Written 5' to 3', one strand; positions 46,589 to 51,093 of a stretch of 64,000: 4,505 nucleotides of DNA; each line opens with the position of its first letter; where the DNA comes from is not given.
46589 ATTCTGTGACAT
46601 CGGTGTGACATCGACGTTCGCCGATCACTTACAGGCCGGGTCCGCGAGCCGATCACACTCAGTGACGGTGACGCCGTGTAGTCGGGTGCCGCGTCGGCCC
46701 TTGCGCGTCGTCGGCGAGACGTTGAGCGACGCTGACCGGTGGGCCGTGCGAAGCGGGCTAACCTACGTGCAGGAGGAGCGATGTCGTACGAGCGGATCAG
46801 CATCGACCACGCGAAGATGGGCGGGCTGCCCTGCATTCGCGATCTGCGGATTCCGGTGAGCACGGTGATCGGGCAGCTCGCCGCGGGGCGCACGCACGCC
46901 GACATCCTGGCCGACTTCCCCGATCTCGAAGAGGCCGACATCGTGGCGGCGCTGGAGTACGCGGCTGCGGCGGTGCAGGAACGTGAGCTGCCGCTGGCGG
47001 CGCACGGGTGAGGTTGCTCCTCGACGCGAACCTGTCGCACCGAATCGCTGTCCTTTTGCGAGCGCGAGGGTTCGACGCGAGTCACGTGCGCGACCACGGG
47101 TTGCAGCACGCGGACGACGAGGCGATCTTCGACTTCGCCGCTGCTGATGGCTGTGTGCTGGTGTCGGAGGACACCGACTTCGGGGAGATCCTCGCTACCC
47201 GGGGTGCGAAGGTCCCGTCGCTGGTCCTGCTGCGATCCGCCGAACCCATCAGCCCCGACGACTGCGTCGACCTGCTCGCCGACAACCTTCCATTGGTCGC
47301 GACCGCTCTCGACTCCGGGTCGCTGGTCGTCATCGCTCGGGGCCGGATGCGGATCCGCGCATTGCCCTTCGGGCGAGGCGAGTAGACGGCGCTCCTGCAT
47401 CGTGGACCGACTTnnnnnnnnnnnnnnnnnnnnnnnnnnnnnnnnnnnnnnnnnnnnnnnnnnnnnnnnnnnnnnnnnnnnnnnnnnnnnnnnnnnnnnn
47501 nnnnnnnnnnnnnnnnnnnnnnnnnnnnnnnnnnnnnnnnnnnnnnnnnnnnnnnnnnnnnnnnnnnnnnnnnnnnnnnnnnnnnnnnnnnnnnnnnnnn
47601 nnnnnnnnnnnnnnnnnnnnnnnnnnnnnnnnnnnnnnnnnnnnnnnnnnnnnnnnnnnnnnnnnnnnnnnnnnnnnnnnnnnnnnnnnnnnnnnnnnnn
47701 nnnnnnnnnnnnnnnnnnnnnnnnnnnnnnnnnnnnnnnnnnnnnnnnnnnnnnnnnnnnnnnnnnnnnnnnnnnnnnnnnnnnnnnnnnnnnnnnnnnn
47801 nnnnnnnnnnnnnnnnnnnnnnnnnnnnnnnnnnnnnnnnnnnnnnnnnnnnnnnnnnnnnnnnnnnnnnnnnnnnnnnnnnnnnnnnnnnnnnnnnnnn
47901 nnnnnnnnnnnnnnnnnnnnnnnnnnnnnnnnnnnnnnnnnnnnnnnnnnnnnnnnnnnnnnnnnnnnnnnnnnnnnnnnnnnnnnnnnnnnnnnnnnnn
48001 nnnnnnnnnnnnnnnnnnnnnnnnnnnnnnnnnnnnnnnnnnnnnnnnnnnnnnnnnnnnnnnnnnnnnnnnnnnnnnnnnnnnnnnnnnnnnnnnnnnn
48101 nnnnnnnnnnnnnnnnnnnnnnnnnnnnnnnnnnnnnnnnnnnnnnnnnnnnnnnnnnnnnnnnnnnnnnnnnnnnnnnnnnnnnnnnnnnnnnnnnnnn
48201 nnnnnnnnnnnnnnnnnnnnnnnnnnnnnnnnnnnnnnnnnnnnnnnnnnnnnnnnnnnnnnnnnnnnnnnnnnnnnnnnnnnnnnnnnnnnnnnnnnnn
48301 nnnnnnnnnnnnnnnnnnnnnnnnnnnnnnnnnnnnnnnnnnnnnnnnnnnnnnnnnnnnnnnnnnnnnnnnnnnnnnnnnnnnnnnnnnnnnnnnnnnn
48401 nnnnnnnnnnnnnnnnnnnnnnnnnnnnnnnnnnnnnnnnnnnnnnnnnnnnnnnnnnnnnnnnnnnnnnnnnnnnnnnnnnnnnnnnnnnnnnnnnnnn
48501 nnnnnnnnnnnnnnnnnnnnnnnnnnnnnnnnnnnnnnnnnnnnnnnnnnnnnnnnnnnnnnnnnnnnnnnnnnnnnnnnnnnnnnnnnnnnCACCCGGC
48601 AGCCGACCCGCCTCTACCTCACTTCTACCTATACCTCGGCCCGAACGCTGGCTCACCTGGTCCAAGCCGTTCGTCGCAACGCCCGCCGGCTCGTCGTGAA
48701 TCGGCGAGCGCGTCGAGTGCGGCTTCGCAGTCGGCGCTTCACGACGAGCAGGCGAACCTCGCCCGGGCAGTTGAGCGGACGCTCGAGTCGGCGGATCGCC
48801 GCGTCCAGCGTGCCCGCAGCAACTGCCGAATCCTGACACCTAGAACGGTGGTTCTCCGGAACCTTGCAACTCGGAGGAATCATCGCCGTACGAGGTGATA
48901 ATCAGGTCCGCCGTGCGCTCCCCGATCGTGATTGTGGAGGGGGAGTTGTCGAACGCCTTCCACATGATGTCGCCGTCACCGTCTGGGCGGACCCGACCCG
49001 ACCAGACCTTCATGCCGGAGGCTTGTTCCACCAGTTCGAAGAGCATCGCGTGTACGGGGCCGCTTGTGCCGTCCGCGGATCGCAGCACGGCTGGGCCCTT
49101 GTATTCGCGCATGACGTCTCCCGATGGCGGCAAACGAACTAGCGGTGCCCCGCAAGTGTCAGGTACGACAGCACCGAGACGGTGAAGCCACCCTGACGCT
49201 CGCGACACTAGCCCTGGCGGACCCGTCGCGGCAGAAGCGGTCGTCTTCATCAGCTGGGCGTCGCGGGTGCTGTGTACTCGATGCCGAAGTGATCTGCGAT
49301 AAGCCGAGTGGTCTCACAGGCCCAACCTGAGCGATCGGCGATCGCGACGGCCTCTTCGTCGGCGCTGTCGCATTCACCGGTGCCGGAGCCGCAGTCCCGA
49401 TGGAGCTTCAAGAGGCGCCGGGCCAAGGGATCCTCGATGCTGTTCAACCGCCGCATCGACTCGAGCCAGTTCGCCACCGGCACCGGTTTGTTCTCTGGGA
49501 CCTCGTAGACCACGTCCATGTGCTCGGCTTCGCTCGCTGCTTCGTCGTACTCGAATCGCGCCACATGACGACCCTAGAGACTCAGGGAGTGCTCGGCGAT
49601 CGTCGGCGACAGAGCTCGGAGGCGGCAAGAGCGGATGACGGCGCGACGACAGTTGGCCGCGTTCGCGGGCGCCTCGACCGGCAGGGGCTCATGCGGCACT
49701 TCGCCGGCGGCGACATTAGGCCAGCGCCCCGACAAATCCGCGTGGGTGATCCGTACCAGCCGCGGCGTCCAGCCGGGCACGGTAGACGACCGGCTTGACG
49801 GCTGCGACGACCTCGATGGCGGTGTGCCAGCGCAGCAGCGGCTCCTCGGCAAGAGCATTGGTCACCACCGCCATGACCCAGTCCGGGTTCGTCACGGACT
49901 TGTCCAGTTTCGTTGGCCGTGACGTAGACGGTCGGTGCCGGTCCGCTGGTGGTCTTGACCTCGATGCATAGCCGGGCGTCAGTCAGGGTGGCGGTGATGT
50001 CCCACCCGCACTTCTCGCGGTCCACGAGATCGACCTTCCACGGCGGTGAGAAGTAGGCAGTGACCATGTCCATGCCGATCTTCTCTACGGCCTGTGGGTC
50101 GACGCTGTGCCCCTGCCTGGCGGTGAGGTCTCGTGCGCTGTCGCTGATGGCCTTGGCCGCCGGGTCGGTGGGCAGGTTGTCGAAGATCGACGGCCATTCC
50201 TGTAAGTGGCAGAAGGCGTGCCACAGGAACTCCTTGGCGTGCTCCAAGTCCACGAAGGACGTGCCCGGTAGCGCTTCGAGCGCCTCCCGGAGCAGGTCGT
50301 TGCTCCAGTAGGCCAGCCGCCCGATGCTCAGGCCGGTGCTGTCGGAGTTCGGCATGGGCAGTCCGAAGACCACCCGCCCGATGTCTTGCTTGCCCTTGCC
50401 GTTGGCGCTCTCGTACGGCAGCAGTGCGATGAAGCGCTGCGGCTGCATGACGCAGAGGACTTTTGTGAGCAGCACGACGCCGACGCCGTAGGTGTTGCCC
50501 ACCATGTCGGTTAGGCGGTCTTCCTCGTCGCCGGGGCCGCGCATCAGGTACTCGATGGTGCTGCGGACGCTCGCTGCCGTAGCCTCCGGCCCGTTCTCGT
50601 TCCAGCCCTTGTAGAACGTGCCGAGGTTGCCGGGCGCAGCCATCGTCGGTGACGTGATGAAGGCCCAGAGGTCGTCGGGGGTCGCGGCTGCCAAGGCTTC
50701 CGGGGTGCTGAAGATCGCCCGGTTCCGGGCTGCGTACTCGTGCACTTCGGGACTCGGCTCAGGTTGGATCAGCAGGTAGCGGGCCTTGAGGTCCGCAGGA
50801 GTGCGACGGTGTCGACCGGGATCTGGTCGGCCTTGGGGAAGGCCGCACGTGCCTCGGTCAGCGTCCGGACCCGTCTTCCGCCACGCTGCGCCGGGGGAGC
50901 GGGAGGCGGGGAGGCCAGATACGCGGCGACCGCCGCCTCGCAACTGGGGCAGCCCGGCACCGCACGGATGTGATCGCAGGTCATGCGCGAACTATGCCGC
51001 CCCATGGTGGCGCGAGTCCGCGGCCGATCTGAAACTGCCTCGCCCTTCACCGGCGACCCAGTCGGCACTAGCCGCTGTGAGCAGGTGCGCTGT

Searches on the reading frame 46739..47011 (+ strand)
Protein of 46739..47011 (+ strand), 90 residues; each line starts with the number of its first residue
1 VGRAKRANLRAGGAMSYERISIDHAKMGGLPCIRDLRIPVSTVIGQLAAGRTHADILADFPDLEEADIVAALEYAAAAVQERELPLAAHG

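Call 92: search_protein_families(library=pfam, proteins=[window:46739-47011:+], max_evalue=0.001)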
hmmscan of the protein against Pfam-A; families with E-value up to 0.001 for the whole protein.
window:46739-47011:+ (90 aa): 1 family
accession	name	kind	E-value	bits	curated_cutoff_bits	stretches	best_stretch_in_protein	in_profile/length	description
PF04255.20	DUF433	-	5.4e-22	77.8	23.6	1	20-75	1-56/56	Protein of unknown function (DUF433)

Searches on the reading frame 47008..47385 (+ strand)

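Call 92: search_protein_families(library=pfam, proteins=[window:47008-47385:+], max_evalue=0.001)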
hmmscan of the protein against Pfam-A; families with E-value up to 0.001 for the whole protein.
window:47008-47385:+ (125 aa): 3 families
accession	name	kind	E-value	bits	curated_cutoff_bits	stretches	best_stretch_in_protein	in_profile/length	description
PF18480.7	DUF5615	-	1.8e-25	89.4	23.8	1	1-111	1-109/110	Domain of unknown function (DUF5615)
PF18478.7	PIN_10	-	3.1e-08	34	26.2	1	1-64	1-72/84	PIN like domain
PF01927.22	Mut7-C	-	9.8e-05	22.9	23.3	1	1-60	1-54/146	Mut7-C RNAse domain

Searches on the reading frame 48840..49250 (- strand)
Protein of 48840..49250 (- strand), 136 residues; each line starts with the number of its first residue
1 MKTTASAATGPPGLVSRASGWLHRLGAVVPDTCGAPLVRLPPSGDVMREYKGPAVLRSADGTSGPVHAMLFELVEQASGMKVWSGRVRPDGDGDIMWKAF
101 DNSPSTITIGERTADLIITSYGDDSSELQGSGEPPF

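Call 92: search_protein_families(library=pfam, proteins=[window:48840-49250:-], max_evalue=0.001)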
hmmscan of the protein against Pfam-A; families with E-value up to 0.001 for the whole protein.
window:48840-49250:- (136 aa): 1 family
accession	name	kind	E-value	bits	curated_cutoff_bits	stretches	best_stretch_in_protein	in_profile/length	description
PF16170.10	DUF4873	-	1.3e-05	25.8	25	1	49-136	3-89/91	Domain of unknown function (DUF4873)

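Call 93: search_protein_families(library=padloc, proteins=[window:48840-49250:-], max_evalue=0.001)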
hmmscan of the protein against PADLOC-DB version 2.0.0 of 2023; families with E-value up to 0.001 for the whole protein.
window:48840-49250:- (136 aa): 0 families

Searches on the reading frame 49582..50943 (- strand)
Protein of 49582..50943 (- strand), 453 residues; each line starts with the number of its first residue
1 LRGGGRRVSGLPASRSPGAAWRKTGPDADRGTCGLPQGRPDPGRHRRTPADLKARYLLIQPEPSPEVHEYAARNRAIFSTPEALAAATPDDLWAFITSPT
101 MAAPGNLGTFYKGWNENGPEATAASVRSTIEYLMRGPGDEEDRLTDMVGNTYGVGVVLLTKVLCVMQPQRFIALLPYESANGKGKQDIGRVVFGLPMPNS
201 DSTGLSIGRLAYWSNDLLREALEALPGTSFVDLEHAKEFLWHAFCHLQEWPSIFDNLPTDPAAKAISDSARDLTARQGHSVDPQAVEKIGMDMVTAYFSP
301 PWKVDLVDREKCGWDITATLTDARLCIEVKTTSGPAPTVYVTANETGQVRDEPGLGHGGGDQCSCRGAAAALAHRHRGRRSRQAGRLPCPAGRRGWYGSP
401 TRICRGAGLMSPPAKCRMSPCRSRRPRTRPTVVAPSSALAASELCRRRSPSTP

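Call 92: search_protein_families(library=pfam, proteins=[window:49582-50943:-], max_evalue=0.001)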
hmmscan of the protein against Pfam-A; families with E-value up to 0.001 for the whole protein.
window:49582-50943:- (453 aa): 1 family
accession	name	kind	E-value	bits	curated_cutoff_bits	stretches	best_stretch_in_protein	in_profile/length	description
PF13020.12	NOV_C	-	2.8e-06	27.7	22.1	1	286-347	1-65/91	Protein NO VEIN, C-terminal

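Call 93: search_protein_families(library=padloc, proteins=[window:49582-50943:-], max_evalue=0.001)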
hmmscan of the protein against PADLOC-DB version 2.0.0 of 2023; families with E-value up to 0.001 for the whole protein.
window:49582-50943:- (453 aa): 0 families
